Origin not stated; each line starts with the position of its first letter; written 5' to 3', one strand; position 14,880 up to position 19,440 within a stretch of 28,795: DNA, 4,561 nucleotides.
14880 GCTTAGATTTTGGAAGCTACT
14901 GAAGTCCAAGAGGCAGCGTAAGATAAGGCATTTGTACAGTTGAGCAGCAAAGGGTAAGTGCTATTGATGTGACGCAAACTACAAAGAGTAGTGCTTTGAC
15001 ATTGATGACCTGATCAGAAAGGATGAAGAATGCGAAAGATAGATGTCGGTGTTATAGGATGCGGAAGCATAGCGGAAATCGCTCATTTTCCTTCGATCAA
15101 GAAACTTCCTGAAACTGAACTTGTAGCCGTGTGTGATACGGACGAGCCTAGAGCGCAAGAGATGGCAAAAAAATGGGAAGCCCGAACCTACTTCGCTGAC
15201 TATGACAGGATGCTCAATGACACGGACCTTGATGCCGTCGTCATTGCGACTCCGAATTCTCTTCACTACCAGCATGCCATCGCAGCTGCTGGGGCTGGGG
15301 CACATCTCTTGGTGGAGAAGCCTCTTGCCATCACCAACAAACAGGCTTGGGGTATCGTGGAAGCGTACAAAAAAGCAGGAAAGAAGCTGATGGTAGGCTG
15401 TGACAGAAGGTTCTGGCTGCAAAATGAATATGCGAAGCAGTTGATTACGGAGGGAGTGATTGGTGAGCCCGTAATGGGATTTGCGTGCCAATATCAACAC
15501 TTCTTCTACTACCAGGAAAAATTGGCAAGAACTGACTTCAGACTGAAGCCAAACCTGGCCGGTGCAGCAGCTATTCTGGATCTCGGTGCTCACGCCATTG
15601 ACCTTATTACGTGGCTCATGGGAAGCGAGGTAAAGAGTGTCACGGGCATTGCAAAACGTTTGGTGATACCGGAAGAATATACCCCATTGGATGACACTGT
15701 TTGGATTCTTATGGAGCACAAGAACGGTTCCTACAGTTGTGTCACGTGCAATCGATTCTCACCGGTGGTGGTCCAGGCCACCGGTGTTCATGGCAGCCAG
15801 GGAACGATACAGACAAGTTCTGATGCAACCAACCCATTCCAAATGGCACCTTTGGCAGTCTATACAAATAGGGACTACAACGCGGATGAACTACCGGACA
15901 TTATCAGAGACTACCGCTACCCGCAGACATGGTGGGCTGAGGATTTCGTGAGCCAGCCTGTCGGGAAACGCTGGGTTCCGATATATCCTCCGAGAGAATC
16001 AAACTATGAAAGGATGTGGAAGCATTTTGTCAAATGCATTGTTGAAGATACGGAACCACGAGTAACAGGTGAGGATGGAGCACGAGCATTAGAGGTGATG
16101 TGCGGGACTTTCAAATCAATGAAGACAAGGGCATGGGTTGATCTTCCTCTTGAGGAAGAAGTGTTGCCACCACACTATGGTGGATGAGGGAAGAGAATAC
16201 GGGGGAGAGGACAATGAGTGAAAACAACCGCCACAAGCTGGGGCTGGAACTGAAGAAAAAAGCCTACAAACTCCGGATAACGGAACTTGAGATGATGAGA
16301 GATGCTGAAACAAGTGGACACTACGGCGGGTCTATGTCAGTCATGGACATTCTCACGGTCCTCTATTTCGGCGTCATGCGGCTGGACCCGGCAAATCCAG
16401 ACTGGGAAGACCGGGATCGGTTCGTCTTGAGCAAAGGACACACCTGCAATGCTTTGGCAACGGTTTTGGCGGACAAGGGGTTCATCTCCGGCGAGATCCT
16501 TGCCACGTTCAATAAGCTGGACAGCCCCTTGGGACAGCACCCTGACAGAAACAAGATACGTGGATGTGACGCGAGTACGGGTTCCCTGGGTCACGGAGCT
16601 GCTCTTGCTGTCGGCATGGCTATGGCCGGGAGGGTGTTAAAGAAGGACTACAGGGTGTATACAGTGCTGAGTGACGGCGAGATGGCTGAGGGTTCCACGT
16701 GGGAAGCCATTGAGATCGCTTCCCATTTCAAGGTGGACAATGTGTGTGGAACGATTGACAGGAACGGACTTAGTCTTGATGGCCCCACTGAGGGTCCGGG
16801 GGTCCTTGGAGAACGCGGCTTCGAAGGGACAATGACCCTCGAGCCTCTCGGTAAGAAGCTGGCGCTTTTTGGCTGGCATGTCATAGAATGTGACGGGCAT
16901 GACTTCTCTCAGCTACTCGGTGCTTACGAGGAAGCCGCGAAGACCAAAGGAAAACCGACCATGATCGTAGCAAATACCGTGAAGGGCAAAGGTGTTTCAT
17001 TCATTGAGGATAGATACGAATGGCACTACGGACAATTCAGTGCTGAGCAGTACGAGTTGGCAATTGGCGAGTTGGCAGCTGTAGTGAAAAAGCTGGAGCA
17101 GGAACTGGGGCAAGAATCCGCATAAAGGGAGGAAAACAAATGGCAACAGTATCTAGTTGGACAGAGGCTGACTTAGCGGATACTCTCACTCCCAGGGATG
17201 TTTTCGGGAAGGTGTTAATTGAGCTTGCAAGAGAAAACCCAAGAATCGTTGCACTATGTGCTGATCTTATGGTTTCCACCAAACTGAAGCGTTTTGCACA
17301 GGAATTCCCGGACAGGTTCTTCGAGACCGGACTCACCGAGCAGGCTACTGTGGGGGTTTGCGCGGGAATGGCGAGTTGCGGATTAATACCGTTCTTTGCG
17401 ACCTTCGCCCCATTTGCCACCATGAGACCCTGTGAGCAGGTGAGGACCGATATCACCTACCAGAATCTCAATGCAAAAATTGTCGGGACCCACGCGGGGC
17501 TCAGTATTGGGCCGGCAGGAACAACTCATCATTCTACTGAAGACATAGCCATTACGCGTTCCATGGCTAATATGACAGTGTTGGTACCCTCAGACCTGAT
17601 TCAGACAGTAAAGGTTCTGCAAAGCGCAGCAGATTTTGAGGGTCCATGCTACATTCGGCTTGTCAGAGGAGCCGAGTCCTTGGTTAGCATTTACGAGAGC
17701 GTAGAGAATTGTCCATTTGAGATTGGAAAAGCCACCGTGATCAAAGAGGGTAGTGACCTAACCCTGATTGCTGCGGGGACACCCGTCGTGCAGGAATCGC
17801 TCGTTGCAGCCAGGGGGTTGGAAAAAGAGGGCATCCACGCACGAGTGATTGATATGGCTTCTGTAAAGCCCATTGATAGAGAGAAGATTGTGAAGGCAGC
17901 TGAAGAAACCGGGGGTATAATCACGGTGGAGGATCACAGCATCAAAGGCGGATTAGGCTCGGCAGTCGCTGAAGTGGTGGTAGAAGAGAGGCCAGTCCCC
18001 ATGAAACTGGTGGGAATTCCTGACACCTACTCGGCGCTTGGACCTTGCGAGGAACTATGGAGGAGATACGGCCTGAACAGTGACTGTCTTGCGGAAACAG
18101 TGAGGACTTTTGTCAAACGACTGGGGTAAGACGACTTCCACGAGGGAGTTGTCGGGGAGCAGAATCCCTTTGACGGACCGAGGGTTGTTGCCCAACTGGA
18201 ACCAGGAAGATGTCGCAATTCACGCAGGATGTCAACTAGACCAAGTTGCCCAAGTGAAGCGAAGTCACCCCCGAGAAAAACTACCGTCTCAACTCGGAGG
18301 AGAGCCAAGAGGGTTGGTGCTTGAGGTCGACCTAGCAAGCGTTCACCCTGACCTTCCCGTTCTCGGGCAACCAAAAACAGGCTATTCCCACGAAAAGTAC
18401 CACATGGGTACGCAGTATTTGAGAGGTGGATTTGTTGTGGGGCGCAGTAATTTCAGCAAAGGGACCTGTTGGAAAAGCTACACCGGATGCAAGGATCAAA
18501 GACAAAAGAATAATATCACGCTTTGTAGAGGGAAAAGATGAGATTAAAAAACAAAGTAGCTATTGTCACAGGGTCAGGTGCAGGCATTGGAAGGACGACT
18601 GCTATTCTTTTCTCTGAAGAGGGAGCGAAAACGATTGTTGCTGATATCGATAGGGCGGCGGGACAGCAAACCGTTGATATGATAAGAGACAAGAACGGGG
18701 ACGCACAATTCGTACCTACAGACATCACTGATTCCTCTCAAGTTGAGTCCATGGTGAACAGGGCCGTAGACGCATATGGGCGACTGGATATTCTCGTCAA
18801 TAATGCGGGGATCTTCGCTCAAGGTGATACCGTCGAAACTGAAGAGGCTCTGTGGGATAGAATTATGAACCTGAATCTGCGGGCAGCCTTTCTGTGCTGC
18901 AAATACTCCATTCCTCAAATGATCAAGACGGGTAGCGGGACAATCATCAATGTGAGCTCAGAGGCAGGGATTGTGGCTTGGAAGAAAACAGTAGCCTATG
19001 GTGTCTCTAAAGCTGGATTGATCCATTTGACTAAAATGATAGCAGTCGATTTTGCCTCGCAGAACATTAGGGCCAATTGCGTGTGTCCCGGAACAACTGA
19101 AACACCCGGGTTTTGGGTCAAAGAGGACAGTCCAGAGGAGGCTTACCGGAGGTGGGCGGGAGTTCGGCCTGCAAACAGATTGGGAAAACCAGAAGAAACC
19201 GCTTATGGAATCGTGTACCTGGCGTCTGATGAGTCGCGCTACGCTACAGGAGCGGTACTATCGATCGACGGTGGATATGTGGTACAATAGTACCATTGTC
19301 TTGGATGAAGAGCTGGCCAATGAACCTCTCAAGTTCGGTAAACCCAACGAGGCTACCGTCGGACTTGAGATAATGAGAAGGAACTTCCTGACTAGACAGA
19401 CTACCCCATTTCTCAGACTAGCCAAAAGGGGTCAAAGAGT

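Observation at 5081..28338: Apparently kinase-free catabolic island for an unusual sugar or sugar acid: candidate undescribed pathway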

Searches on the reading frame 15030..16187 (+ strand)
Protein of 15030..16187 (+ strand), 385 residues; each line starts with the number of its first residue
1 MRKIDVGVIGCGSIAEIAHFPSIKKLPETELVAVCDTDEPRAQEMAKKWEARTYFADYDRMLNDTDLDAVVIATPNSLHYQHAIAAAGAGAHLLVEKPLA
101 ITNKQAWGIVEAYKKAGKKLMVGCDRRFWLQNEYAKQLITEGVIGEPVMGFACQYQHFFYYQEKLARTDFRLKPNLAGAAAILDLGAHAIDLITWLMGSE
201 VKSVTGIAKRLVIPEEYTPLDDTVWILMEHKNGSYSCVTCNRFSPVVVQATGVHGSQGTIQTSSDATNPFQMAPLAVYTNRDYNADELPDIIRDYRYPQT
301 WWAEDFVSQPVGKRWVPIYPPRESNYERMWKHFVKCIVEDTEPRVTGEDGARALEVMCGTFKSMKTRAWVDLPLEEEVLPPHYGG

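Call 3: search_protein_families(library=pfam, proteins=[window:15030-16187:+])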
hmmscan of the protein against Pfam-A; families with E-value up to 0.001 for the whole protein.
window:15030-16187:+ (385 aa): 5 families
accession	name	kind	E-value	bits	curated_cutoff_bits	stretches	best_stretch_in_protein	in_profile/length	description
PF01408.29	GFO_IDH_MocA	-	3.1e-29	102.6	24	1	5-123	2-119/120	Oxidoreductase family, NAD-binding Rossmann fold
PF22725.1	GFO_IDH_MocA_C3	-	8.2e-22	77.9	27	1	134-260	3-123/124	GFO/IDH/MocA C-terminal domain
PF02894.22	GFO_IDH_MocA_C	-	2.1e-17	64.1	22.9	1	136-372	1-218/218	Oxidoreductase family, C-terminal alpha/beta domain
PF03447.22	NAD_binding_3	-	0.0008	20.5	24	0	10-122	6-115/116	Homoserine dehydrogenase, NAD binding domain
PF22685.1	Gal80p_C-like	-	0.00096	19.8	29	0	134-206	5-76/152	Gal80p, C-terminal domain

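Call 7: search_protein_families(library=ncbifam, proteins=[window:15030-16187:+], max_evalue=0.00001)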
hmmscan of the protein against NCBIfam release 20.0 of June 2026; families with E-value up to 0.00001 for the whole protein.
window:15030-16187:+ (385 aa): 10 families
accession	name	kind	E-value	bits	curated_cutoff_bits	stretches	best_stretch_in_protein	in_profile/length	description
TIGR04380.1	myo_inos_iolG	equivalog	4.7e-49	167.1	355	1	3-271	1-261/330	inositol 2-dehydrogenase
NF040723.1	UDP-GlcNAcDh_Arch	equivalog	3.6e-42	144.9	450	1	5-260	2-235/302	UDP-N-acetylglucosamine 3-dehydrogenase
NF052479.1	LevoglcsnDh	equivalog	1.5e-32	112.7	650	1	1-212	1-216/386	levoglucosan dehydrogenase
NF041392.1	XylDh_Gfo6_Halo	equivalog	7.8e-25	87.4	350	1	4-241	17-255/350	D-xylose 1-dehydrogenase Gfo6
NF008607.0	PRK11579.1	subfamily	1.6e-24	86.6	330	1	3-202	4-194/346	oxidoreductase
NF052679.1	InsChiInosDhIolG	equivalog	4.5e-24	85.1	540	1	4-233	3-220/343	bifunctional inositol 2-dehydrogenase/D-chiro-inositol 1-dehydrogenase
NF007574.0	PRK10206.1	equivalog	1.4e-14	54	352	1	4-200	3-190/345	oxidoreductase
NF058561.1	BT_2158_fam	equivalog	5e-13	48.4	750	1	5-102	37-132/487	glycoside 3-dehydrogenase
NF058563.1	BT_2159_fam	equivalog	1.2e-11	44.2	650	1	4-204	1-190/350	disaccharide 3-dehydrogenase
NF009830.0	PRK13304.1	equivalog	5.5e-07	29.3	267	1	5-95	3-90/265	aspartate dehydrogenase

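Call 41: search_solved_structures(query=window:15030-16187:+, max_evalue=1e-8)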
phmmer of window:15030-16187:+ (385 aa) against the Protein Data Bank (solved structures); distinct sequences matched with E-value up to 1e-8: 74 (the best 60 are shown).
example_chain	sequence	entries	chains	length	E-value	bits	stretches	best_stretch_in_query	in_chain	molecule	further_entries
7xr9_A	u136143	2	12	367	6.6e-30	107.6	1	1-207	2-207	DgpA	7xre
4gqa_A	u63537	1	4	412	2.3e-28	102.5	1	19-210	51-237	NAD binding Oxidoreductase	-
9m3d_B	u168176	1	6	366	3.6e-27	98.6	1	1-199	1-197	DgpA1 from W974-1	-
5a02_A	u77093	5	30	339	2.7e-25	92.4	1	2-239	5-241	ALDOSE-ALDOSE OXIDOREDUCTASE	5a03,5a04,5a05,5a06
3ezy_A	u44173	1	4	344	4.6e-23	85.1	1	4-260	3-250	Dehydrogenase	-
3moi_A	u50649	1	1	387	2.1e-22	82.9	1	3-211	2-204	Probable dehydrogenase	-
1evj_A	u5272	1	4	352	2.3e-22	82.8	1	4-281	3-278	GLUCOSE-FRUCTOSE OXIDOREDUCTASE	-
3q2k_A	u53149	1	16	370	2.4e-22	82.7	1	2-268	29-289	oxidoreductase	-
6jw6_A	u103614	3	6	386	4.6e-22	81.8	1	4-214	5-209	Dehydrogenase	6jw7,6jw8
1ofg_A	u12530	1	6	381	1.5e-21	80.1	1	5-280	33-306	GLUCOSE-FRUCTOSE OXIDOREDUCTASE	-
1ryd_A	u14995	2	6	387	1.5e-21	80.1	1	5-284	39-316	glucose-fructose oxidoreductase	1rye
1h6a_A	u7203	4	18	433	2.3e-21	79.5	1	5-283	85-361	PRECURSOR FORM OF GLUCOSE-FRUCTOSE OXIDOREDUCTASE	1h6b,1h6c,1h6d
6a3f_A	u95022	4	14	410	3.6e-20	75.5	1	24-208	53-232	Putative dehydrogenase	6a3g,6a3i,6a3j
3q2i_A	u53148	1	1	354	4.3e-20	75.3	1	2-271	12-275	dehydrogenase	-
3ec7_A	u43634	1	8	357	7.5e-20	74.5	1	5-233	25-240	Putative Dehydrogenase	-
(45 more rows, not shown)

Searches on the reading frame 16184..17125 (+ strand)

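Call 4: search_protein_families(library=pfam, proteins=[window:16184-17125:+])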
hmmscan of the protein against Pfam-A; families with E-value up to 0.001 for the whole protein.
window:16184-17125:+ (313 aa): 2 families
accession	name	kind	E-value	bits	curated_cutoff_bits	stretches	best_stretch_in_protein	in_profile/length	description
PF00456.26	Transketolase_N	-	3.4e-44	151.6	22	1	29-283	8-261/334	Transketolase, thiamine diphosphate binding domain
PF13292.11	DXP_synthase_N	-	4.3e-06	26.6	21.2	1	137-185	115-163/274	1-deoxy-D-xylulose-5-phosphate synthase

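Call 7: search_protein_families(library=ncbifam, proteins=[window:16184-17125:+], max_evalue=0.00001)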
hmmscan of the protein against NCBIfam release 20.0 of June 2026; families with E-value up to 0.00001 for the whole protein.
window:16184-17125:+ (313 aa): 11 families
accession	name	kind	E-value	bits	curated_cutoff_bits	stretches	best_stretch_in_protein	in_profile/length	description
NF004559.0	PRK05899.2-5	equivalog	5.2e-78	262.8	488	1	16-300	11-282/627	transketolase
NF004556.0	PRK05899.2-2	equivalog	4.8e-59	200.2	575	1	17-298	11-277/639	transketolase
TIGR00232.1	tktlase_bact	equivalog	3.3e-49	167.8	682.25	1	25-292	2-268/654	transketolase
NF004558.0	PRK05899.2-4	equivalog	2.7e-38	131.8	788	1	25-290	5-263/651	transketolase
TIGR00759.1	aceE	equivalog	3.9e-14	51.6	859.9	2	150-206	211-269/885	pyruvate dehydrogenase (acetyl-transferring), homodimeric type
TIGR03186.1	AKGDH_not_PDH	exception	2.8e-12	45.8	1408.3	1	233-275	355-397/889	alpha-ketoglutarate dehydrogenase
NF008968.0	PRK12315.1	subfamily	1.3e-09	36.9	510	1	139-283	120-262/582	1-deoxy-D-xylulose-5-phosphate synthase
TIGR00204.1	dxs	equivalog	1.2e-08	34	465.95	0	236-296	245-301/616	1-deoxy-D-xylulose-5-phosphate synthase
TIGR03182.1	PDH_E1_alph_y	equivalog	9.6e-07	28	393.85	1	133-274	110-242/315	pyruvate dehydrogenase (acetyl-transferring) E1 component subunit alpha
TIGR03181.1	PDH_E1_alph_x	equivalog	1.7e-06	27.2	411.35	1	135-261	124-241/341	pyruvate dehydrogenase (acetyl-transferring) E1 component subunit alpha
NF003933.0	PRK05444.2-2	equivalog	3.2e-06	25.9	395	1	133-279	118-261/606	1-deoxy-D-xylulose-5-phosphate synthase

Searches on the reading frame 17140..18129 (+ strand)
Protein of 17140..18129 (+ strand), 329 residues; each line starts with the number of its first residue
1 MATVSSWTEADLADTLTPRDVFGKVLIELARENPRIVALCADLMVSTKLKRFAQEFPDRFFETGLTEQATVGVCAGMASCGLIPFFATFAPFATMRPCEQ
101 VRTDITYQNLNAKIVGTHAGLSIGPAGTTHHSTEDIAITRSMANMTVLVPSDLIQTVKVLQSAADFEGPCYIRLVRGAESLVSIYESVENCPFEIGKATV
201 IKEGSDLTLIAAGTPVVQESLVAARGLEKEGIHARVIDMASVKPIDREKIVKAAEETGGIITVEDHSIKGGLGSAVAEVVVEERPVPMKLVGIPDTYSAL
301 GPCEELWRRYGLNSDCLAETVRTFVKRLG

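Call 4: search_protein_families(library=pfam, proteins=[window:17140-18129:+])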
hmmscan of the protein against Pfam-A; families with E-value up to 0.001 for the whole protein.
window:17140-18129:+ (329 aa): 2 families
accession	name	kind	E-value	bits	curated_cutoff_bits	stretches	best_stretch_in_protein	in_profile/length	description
PF02779.29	Transket_pyr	-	1.5e-40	139.2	27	1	17-177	4-170/174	Transketolase, pyrimidine binding domain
PF02780.25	Transketolase_C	-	2.1e-29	102.4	25.9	1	196-315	1-122/124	Transketolase, C-terminal domain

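Call 7: search_protein_families(library=ncbifam, proteins=[window:17140-18129:+], max_evalue=0.00001)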
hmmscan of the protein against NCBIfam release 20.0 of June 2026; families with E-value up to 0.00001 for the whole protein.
window:17140-18129:+ (329 aa): 9 families
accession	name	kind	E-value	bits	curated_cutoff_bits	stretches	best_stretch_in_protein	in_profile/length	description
NF004559.0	PRK05899.2-5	equivalog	3.3e-81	273.4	488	1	9-326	311-625/627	transketolase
TIGR00204.1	dxs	equivalog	3.7e-59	200.8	465.95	1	13-324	307-614/616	1-deoxy-D-xylulose-5-phosphate synthase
NF004556.0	PRK05899.2-2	equivalog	1.3e-51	175.7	575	1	15-325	321-638/639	transketolase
NF003933.0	PRK05444.2-2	equivalog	1.9e-41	142.3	395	1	11-324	284-604/606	1-deoxy-D-xylulose-5-phosphate synthase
NF008968.0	PRK12315.1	subfamily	2.7e-31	108.5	510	1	18-325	281-581/582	1-deoxy-D-xylulose-5-phosphate synthase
NF006667.0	PRK09212.1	subfamily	2.5e-19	69.4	321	1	57-283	50-279/327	pyruvate dehydrogenase complex E1 component subunit beta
TIGR00232.1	tktlase_bact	equivalog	6.2e-19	67.8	682.25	1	15-247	348-582/654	transketolase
NF008854.0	PRK11892.1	equivalog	3e-17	62.4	454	1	53-283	183-418/464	pyruvate dehydrogenase complex E1 component subunit beta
NF004558.0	PRK05899.2-4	equivalog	1.2e-14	53.6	788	1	36-265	365-598/651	transketolase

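Call 62: search_solved_structures(query=window:17140-18129:+, max_evalue=1e-20, show_alignments=2)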
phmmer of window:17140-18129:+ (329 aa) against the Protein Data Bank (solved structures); distinct sequences matched with E-value up to 1e-20: 17.
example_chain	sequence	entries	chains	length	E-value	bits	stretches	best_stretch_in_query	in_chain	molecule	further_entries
6yaj_AAA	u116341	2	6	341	2.3e-86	293.2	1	15-318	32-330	C-terminal chain of split transketolase from Carboxydothermus hydrogenoformans | C-terminal component of the split chain transketolase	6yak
6ha3_A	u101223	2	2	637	3.1e-51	177.8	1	12-326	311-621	Transketolase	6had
4kxu_A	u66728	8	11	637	3.1e-51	177.8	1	12-326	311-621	Transketolase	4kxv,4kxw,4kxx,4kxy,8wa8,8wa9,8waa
6rjb_A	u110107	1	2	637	4.9e-51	177.2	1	12-326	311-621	Transketolase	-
3ooy_A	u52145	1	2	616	6.8e-51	176.7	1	12-324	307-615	Transketolase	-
3mos_A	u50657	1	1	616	1.4e-50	175.7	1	12-322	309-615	Transketolase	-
8a29_A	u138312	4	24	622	5.9e-37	130.9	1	20-323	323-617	1-deoxy-D-xylulose-5-phosphate synthase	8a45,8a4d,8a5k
8a8y_A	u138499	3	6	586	6.8e-36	127.4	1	20-322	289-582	1-deoxy-D-xylulose-5-phosphate synthase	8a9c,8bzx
2o1s_A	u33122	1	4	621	8.2e-36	127.1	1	20-318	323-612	1-deoxy-D-xylulose-5-phosphate synthase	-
7bzx_B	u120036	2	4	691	1.9e-32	116.1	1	21-301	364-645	1-deoxy-D-xylulose-5-phosphate synthase, chloroplastic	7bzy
6xxg_AAA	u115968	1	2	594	3.4e-30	108.7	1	21-322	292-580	1-deoxy-D-xylulose-5-phosphate synthase,1-deoxy-D-xylulose-5-phosphate synthase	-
2o1x_A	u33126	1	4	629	3.9e-30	108.5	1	21-322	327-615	1-deoxy-D-xylulose-5-phosphate synthase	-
6ouv_A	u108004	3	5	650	4.2e-30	108.4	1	21-322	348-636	1-deoxy-D-xylulose-5-phosphate synthase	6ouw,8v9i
8ogh_A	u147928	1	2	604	1.2e-25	93.7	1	21-329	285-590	1-deoxy-D-xylulose-5-phosphate synthase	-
9hn8_A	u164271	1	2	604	1.3e-25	93.6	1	21-329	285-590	1-deoxy-D-xylulose-5-phosphate synthase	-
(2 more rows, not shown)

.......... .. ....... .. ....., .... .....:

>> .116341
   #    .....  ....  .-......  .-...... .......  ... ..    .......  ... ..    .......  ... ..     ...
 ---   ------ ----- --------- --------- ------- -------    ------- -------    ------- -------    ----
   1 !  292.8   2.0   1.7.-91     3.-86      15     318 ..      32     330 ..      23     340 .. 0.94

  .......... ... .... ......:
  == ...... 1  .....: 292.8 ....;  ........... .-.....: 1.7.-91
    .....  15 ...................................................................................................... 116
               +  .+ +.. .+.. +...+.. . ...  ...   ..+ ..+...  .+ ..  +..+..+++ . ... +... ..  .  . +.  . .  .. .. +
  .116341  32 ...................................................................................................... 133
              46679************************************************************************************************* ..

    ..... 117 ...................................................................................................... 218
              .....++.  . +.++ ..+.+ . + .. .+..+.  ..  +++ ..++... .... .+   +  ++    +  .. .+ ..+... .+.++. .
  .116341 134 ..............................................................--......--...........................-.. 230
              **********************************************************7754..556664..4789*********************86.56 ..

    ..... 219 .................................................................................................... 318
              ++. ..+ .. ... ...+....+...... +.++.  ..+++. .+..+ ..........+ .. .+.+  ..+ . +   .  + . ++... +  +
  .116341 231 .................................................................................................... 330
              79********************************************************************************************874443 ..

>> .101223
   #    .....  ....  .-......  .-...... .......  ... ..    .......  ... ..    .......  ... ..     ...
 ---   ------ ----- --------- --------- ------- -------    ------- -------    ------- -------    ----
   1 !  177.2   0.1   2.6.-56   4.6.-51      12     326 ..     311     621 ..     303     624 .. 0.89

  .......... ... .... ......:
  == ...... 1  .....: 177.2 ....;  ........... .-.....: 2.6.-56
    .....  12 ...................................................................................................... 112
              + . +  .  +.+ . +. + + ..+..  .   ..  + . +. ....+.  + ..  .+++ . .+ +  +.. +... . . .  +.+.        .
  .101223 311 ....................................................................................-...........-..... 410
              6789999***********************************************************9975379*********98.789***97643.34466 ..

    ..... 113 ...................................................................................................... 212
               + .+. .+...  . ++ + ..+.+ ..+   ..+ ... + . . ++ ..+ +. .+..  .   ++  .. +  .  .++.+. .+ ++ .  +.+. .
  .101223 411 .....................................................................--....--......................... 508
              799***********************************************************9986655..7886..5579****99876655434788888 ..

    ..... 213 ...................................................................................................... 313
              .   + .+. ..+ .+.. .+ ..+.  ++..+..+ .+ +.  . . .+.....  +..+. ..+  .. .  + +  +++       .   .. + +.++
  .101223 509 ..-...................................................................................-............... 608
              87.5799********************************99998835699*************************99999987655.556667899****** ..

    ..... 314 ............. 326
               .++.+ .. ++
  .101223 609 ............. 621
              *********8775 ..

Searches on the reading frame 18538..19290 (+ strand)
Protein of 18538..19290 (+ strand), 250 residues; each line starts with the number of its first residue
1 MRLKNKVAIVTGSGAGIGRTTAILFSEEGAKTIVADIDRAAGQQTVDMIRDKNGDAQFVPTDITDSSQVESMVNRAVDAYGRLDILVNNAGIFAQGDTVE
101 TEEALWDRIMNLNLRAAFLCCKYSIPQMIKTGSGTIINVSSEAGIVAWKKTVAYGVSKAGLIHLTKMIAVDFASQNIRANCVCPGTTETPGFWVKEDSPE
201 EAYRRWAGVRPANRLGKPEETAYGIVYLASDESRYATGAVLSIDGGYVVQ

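Call 4: search_protein_families(library=pfam, proteins=[window:18538-19290:+])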
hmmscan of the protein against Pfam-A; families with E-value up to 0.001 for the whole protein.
window:18538-19290:+ (250 aa): 4 families
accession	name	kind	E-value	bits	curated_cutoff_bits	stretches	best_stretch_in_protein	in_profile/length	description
PF13561.12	adh_short_C2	-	2.7e-65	220.7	27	1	15-247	6-235/236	Enoyl-(Acyl carrier protein) reductase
PF00106.31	adh_short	-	7.4e-57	192.4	26.6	1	6-191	1-186/195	short chain dehydrogenase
PF08659.16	KR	-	3.7e-09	37.2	22.6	1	9-155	4-150/180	KR domain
PF01370.27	Epimerase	-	6.5e-07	29.4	20.9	1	9-187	2-172/240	NAD dependent epimerase/dehydratase family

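Call 8: search_protein_families(library=ncbifam, proteins=[window:18538-19290:+], max_evalue=0.00001)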
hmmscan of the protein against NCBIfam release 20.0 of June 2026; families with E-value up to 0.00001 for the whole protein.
window:18538-19290:+ (250 aa): 223 families (the best 25 are shown)
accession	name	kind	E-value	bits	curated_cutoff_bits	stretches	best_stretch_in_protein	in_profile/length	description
NF004791.0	PRK06138.1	equivalog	7.9e-80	267.8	312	1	1-249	1-251/252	SDR family oxidoreductase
NF004818.0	PRK06172.1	equivalog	5.5e-79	265.1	336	1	1-249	3-252/253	SDR family oxidoreductase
NF005559.1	PRK07231.1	subfamily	1.8e-69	234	215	1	2-248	1-248/249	glucose 1-dehydrogenase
NF005681.0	PRK07478.1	subfamily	2.2e-65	220.5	267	1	1-249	2-251/254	SDR family oxidoreductase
NF005469.0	PRK07063.1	equivalog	4.8e-64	216.4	306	1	2-247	4-254/260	SDR family oxidoreductase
NF052558.1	MBtsdlDhBudC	equivalog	9.8e-62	208.8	270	1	4-247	2-241/250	meso-2,3-butanediol dehydrogenase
NF033173.0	anticapsin_BacC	exception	2.2e-61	207.5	525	1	3-250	2-252/252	dihydroanticapsin 7-dehydrogenase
NF006366.0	PRK08589.1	equivalog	5.1e-61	206.3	386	1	2-248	3-253/272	SDR family oxidoreductase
NF004198.0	PRK05653.1-3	equivalog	3.1e-60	203.7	296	1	3-248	5-247/248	3-oxoacyl-ACP reductase FabG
NF009466.0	PRK12826.1-2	subfamily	7.9e-60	202.4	222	1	4-248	2-245/248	3-oxoacyl-ACP reductase FabG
NF053701.1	CsHdxCHCADhChcB2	equivalog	8.6e-60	202.3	350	1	3-249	1-244/245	cis-4-hydroxycyclohexanecarboxylate dehydrogenase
NF053702.1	TrHdxCHCADhChcB1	equivalog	9.6e-60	202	400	1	2-247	1-240/250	trans-4-hydroxycyclohexanecarboxylate dehydrogenase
NF005309.0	PRK06841.1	subfamily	2.3e-59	200.9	286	1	2-250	12-255/255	GolD/DthD family dehydrogenase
NF049979.1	AlphHSDSHdhA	equivalog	7.2e-59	199.3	350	1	3-248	1-247/258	7alpha-hydroxysteroid dehydrogenase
NF004713.0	PRK06057.1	equivalog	2.3e-58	197.7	404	1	2-247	6-249/257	3-oxoacyl-ACP reductase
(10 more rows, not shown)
